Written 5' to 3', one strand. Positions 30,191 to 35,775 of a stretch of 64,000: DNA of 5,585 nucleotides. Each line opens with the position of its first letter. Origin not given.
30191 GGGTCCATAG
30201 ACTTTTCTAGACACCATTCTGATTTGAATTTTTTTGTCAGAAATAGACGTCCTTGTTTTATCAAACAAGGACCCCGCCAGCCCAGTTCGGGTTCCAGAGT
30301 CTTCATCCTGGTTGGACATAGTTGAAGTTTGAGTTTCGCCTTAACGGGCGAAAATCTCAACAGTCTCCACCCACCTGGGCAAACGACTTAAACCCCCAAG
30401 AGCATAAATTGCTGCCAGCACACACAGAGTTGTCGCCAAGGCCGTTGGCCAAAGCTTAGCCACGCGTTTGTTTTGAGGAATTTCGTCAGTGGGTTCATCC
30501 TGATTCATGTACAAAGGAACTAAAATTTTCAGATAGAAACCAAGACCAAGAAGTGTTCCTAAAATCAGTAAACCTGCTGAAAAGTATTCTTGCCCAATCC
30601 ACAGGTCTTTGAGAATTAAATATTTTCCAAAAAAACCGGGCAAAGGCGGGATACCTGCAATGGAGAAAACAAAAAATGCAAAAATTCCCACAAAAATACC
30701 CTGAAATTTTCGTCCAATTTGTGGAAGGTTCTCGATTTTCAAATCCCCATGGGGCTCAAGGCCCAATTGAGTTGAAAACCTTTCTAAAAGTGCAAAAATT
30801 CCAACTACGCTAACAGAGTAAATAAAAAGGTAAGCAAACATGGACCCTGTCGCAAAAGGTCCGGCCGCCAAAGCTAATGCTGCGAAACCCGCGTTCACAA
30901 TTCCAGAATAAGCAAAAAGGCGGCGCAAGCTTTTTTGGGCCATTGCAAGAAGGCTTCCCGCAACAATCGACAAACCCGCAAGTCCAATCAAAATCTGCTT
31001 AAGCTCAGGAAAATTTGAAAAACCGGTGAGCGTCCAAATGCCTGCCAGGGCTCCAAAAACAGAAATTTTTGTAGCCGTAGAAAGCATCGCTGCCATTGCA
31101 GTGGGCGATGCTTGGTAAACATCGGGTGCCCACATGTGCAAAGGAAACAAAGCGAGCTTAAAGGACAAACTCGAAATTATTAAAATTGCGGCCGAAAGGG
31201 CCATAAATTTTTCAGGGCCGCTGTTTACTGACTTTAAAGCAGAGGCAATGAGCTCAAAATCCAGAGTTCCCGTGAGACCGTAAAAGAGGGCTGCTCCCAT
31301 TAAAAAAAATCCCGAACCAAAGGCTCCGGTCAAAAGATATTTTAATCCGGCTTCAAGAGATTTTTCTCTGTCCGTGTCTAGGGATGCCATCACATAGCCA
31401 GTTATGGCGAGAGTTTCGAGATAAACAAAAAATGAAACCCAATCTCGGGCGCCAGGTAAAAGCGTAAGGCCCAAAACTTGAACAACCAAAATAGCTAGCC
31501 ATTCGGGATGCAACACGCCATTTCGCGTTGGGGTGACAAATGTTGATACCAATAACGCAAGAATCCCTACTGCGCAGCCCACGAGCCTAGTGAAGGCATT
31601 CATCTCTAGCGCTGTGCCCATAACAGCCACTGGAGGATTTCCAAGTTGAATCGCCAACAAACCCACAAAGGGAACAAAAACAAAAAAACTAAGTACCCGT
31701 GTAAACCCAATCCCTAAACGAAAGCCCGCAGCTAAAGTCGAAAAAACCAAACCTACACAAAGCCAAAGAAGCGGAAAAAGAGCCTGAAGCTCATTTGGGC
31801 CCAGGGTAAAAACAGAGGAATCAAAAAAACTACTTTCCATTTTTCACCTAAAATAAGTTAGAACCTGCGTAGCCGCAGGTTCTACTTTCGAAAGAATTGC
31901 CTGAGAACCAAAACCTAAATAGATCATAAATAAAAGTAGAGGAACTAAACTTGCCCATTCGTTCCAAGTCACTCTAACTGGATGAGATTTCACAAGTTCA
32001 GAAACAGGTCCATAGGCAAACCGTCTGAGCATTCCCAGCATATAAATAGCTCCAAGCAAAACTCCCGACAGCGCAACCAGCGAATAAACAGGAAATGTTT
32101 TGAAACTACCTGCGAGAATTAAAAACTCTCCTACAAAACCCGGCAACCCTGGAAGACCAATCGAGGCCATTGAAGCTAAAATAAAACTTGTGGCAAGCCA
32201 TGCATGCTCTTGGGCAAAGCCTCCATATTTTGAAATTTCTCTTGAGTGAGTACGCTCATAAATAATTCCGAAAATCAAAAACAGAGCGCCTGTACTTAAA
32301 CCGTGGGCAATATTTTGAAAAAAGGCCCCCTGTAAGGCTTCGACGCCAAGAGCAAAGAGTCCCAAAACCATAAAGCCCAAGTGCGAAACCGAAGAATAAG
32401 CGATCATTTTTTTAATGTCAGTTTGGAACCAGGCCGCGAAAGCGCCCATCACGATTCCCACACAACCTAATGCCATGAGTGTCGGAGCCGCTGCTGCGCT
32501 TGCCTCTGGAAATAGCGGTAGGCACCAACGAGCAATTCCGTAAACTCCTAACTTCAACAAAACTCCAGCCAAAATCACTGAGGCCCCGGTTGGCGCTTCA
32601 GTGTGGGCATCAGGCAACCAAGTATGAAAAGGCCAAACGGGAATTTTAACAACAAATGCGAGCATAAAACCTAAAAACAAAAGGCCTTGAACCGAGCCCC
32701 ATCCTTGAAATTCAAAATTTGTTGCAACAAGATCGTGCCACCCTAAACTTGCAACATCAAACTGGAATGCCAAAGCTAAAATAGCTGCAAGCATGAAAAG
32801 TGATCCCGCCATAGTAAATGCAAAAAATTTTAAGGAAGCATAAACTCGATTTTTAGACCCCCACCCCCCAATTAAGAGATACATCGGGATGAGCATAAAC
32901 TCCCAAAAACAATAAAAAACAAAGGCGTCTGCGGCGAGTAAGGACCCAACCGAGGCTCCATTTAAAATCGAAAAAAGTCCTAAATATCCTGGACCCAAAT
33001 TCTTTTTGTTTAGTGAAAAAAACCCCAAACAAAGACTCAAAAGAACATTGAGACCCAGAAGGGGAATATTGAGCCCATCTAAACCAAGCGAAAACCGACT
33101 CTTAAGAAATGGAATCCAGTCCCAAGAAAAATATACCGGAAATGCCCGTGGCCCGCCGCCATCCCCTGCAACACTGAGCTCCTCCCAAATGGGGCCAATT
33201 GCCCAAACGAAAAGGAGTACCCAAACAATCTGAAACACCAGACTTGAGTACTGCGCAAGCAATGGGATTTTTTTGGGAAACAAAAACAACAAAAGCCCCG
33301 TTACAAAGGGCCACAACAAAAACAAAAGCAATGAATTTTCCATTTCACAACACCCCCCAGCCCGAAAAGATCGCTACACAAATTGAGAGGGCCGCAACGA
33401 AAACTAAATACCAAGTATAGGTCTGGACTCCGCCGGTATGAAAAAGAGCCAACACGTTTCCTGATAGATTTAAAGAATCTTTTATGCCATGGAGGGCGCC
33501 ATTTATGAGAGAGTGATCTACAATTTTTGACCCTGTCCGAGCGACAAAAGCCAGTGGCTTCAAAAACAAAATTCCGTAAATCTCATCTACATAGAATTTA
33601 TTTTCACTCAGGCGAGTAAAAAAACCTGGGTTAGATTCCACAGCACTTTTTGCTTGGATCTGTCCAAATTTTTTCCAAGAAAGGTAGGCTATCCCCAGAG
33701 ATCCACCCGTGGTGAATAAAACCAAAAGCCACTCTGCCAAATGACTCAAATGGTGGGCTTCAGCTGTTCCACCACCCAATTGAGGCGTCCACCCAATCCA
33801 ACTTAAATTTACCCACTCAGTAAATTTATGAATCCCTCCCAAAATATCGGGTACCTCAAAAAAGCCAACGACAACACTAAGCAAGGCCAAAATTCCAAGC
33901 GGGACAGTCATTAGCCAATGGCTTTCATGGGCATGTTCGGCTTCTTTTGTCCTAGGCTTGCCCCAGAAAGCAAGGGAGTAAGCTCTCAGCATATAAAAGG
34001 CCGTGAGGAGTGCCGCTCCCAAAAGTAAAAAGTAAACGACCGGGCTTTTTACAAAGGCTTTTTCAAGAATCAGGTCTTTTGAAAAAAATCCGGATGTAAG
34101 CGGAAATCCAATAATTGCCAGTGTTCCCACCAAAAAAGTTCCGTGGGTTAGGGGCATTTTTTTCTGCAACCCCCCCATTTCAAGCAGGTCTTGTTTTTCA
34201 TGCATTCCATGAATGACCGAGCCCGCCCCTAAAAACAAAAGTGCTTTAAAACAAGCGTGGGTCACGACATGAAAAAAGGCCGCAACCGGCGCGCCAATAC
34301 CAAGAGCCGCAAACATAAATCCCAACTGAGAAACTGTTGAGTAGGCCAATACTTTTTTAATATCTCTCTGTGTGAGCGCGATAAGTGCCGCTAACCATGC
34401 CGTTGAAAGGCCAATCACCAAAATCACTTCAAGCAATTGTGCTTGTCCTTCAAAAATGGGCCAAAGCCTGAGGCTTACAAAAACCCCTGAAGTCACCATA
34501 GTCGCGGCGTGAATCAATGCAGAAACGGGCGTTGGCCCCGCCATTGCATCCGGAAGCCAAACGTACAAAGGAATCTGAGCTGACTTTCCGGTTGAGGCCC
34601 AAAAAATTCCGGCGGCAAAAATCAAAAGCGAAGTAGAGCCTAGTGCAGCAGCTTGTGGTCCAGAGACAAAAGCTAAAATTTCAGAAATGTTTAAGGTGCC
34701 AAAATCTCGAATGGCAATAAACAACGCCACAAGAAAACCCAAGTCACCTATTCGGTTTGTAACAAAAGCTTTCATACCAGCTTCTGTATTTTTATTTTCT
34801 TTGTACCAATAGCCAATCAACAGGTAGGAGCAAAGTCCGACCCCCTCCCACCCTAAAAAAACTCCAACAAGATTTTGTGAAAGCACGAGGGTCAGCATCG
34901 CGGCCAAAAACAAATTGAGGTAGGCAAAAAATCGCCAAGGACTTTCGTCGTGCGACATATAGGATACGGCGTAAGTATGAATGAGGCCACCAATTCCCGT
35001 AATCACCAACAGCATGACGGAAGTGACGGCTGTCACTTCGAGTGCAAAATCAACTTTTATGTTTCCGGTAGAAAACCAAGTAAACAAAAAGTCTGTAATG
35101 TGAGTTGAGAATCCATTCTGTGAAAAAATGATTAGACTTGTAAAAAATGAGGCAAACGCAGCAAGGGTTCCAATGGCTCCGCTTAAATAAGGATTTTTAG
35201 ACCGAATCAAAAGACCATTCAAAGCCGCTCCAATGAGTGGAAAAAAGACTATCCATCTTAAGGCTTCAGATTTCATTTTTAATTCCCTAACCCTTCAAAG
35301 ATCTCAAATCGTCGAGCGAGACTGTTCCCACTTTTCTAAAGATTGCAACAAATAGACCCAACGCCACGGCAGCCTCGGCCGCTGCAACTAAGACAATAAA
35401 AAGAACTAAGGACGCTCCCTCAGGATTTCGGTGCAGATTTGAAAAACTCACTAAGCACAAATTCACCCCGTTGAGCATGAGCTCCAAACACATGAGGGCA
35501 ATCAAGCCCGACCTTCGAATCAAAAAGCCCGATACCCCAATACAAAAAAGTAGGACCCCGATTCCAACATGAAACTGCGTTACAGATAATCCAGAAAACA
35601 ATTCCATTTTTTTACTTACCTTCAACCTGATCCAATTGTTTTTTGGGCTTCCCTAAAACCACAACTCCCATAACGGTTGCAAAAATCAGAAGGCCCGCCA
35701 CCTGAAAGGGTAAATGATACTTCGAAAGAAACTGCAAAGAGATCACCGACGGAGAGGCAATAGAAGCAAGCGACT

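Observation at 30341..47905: Two adjacent, divergent nuo clusters (A-H-J-K-L-M-N, then A-C-E-F-H-J-K-L-M-N), both lacking nuoB, D, G and I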

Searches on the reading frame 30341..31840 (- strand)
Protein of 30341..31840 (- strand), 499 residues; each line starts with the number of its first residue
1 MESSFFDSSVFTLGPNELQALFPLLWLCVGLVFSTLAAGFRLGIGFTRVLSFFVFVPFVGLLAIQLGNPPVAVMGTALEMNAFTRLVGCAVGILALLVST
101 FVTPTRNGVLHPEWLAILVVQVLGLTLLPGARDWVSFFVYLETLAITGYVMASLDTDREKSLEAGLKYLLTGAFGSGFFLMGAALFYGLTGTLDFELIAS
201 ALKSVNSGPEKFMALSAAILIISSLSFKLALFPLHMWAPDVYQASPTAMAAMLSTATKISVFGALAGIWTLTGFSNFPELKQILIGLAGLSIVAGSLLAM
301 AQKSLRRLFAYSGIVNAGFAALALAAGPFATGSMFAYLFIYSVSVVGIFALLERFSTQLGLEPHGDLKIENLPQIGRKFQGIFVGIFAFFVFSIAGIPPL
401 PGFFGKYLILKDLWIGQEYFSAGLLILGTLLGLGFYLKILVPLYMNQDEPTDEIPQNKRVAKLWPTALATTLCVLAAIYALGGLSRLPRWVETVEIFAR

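Call 4: search_protein_families(library=pfam, proteins=[window:30341-31840:-])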
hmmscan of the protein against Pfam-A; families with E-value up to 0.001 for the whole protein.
window:30341-31840:- (499 aa): 1 family
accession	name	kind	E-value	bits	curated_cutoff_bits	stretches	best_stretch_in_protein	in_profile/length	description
PF00361.26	Proton_antipo_M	-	8.1e-52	176.7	21.5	1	131-430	1-292/294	NADH:quinone oxidoreductase/Mrp antiporter, TM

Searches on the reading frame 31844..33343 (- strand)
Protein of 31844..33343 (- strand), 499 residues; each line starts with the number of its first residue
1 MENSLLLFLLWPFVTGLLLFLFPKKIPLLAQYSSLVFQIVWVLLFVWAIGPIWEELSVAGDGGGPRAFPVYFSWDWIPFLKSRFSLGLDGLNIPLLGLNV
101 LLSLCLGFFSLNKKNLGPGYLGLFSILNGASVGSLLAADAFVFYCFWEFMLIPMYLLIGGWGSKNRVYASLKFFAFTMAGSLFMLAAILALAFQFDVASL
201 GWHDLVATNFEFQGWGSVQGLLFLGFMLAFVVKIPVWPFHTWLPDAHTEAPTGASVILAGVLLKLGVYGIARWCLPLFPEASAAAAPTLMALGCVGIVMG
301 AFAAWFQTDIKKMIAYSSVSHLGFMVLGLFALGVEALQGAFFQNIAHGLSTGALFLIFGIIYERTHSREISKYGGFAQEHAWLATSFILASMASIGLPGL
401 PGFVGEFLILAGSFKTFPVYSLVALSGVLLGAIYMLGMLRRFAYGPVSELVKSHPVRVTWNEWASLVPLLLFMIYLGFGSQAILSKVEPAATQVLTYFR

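Call 4: search_protein_families(library=pfam, proteins=[window:31844-33343:-])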
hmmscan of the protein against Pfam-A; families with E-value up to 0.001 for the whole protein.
window:31844-33343:- (499 aa): 1 family
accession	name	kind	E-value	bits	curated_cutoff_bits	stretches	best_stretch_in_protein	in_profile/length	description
PF00361.26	Proton_antipo_M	-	1.8e-71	241.2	21.5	1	137-425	1-288/294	NADH:quinone oxidoreductase/Mrp antiporter, TM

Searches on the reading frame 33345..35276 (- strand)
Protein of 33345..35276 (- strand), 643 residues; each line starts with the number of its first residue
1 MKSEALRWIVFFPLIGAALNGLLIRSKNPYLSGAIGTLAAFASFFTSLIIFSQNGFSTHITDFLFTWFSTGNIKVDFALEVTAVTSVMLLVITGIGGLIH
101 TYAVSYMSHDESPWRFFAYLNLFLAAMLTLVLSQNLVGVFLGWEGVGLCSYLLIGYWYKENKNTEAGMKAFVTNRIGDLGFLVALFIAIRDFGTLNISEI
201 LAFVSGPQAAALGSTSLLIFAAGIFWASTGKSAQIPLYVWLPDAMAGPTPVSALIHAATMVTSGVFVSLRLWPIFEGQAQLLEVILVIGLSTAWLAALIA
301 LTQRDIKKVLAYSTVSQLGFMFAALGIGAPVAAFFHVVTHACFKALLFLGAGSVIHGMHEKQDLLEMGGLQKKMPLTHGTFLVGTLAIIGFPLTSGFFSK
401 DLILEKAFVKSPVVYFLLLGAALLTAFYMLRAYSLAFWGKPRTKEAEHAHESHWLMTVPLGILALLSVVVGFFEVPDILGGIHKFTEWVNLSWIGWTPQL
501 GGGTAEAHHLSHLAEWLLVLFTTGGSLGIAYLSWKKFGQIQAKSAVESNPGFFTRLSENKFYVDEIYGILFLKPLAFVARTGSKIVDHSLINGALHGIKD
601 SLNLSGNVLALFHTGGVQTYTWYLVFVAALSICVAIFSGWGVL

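Call 4: search_protein_families(library=pfam, proteins=[window:33345-35276:-])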
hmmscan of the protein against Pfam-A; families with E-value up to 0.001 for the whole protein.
window:33345-35276:- (643 aa): 2 families
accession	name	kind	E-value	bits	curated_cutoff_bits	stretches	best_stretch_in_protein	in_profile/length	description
PF00361.26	Proton_antipo_M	-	7.9e-79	265.3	21.5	1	133-424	1-293/294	NADH:quinone oxidoreductase/Mrp antiporter, TM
PF00662.26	Proton_antipo_N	-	1.6e-16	60.4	24.5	1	67-117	1-51/51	NADH-Ubiquinone oxidoreductase (complex I), chain 5 N-terminus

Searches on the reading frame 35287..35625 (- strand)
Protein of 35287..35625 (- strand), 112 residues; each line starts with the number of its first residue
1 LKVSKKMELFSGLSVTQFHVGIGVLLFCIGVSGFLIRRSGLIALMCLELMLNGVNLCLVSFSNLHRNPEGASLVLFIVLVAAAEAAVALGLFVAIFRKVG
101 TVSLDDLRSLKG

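Call 4: search_protein_families(library=pfam, proteins=[window:35287-35625:-])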
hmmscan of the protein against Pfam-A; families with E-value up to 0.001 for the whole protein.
window:35287-35625:- (112 aa): 1 family
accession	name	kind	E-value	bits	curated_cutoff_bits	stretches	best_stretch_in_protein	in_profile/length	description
PF00420.29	Oxidored_q2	-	2.8e-25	88.3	26.1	1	22-112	5-95/95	NADH-ubiquinone/plastoquinone oxidoreductase chain 4L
